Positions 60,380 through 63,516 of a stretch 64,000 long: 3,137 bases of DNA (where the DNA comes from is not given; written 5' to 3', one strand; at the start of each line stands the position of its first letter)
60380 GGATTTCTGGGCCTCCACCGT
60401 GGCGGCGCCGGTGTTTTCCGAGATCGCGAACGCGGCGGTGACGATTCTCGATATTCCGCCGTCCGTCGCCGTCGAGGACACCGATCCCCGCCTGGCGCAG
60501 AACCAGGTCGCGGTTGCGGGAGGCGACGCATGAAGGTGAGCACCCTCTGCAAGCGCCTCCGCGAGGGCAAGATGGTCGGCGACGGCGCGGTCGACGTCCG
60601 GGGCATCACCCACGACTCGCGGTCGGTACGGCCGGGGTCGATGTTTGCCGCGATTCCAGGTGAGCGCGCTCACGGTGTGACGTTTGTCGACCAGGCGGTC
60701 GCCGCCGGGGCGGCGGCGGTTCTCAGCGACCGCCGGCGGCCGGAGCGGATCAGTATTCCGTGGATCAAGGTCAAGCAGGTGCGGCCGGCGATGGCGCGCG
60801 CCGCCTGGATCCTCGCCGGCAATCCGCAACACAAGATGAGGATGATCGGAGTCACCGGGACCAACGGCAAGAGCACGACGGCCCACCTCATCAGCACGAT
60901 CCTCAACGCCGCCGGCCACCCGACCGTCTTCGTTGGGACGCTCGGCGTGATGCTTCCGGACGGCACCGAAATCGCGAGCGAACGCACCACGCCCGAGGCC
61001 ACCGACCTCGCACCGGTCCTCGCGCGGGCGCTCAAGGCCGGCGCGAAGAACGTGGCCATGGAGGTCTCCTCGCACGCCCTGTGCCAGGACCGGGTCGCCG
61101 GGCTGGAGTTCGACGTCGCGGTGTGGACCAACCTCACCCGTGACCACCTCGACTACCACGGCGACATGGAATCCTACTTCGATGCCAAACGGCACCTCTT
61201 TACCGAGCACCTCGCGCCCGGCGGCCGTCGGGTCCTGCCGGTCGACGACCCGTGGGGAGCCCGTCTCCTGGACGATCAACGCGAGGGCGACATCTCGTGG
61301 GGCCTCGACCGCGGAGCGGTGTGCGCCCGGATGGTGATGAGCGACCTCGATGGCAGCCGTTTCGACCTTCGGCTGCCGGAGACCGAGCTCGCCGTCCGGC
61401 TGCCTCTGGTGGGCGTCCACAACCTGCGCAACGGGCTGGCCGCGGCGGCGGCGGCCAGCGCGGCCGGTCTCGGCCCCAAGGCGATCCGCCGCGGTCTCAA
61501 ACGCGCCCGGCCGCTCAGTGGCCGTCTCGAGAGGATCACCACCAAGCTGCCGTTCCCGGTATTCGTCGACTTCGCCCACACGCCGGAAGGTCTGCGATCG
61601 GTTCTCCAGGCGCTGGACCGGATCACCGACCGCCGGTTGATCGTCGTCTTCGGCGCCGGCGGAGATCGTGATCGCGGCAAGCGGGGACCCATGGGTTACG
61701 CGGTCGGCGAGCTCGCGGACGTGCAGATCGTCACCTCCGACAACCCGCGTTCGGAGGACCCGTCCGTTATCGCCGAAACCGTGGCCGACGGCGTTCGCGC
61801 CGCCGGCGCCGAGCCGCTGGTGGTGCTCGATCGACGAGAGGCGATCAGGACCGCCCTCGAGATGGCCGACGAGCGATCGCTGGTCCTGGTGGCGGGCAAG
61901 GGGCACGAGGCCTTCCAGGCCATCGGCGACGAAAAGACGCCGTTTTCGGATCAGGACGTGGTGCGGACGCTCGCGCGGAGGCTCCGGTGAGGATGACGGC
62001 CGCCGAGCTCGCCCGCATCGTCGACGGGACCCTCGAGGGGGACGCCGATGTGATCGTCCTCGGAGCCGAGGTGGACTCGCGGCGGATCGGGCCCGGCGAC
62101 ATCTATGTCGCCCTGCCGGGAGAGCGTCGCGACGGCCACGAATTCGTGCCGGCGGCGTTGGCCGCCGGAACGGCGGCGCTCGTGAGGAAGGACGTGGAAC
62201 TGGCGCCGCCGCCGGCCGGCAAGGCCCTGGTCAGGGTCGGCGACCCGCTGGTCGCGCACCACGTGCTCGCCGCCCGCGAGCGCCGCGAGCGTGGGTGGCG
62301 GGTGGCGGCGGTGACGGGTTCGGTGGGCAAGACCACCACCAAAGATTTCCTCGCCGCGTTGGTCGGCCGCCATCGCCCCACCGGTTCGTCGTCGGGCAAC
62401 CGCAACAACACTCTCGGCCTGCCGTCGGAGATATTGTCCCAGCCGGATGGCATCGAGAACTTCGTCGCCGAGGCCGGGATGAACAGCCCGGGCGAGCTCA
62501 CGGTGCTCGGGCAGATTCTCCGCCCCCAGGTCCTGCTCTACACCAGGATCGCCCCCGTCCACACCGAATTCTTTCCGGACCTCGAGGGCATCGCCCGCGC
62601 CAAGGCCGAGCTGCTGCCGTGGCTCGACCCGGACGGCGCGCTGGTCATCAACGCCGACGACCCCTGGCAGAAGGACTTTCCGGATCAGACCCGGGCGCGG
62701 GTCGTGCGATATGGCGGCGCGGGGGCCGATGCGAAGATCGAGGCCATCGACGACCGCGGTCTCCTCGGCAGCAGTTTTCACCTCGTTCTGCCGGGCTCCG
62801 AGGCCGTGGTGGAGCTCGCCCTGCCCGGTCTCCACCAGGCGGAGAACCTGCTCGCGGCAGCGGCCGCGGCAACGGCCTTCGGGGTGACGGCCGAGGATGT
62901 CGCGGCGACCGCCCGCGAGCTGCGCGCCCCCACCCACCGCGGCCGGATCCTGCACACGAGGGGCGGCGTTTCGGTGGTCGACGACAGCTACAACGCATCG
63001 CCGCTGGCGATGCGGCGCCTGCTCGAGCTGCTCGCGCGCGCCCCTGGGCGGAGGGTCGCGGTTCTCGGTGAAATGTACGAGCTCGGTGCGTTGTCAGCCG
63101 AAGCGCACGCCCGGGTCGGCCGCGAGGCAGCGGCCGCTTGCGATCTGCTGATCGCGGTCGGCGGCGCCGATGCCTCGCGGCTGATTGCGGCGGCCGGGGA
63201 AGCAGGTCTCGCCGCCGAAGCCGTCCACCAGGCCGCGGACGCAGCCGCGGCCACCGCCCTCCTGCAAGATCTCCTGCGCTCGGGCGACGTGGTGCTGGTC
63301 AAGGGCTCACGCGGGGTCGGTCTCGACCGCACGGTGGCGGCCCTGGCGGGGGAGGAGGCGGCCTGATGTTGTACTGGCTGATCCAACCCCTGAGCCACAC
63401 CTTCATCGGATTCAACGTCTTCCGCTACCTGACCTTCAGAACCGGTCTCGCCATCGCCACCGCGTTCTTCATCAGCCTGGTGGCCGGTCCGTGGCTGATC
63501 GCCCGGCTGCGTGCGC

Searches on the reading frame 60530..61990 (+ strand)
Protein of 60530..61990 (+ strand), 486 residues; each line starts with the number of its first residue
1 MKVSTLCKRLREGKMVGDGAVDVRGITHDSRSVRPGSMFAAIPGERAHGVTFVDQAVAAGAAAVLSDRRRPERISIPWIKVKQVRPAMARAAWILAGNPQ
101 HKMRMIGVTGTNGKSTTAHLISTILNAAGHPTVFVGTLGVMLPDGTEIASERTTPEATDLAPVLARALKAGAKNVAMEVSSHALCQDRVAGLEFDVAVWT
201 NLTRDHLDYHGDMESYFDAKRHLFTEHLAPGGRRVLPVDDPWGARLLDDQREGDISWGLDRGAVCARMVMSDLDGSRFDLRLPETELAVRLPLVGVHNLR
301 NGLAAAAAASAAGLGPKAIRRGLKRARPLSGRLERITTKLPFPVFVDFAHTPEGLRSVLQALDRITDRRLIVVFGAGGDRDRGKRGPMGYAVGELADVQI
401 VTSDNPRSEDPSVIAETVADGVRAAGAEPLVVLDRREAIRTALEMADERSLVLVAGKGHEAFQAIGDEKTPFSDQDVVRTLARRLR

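Call 34: search_protein_families(library=pfam, proteins=[window:60530-61990:+])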
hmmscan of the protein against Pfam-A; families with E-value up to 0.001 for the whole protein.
window:60530-61990:+ (486 aa): 3 families
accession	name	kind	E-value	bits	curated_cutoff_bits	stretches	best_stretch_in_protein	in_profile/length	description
PF08245.18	Mur_ligase_M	-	9.9e-48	163.2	24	1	108-309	1-200/200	Mur ligase middle domain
PF02875.26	Mur_ligase_C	-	3.4e-30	105.9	28.4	1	331-458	1-127/127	Mur ligase, glutamate ligase domain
PF01225.30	Mur_ligase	-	4.8e-09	36.9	21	1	23-90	2-89/95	Mur ligase family, catalytic domain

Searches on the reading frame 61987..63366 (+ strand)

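Call 34: search_protein_families(library=pfam, proteins=[window:61987-63366:+])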
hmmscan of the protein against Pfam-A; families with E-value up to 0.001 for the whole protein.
window:61987-63366:+ (459 aa): 3 families
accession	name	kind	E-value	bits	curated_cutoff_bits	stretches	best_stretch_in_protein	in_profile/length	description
PF08245.18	Mur_ligase_M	-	3.7e-35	122.2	24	1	109-295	1-200/200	Mur ligase middle domain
PF02875.26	Mur_ligase_C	-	5e-20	73.1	28.4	1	317-442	1-127/127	Mur ligase, glutamate ligase domain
PF01225.30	Mur_ligase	-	3.9e-05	24.4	21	1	29-71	7-54/95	Mur ligase family, catalytic domain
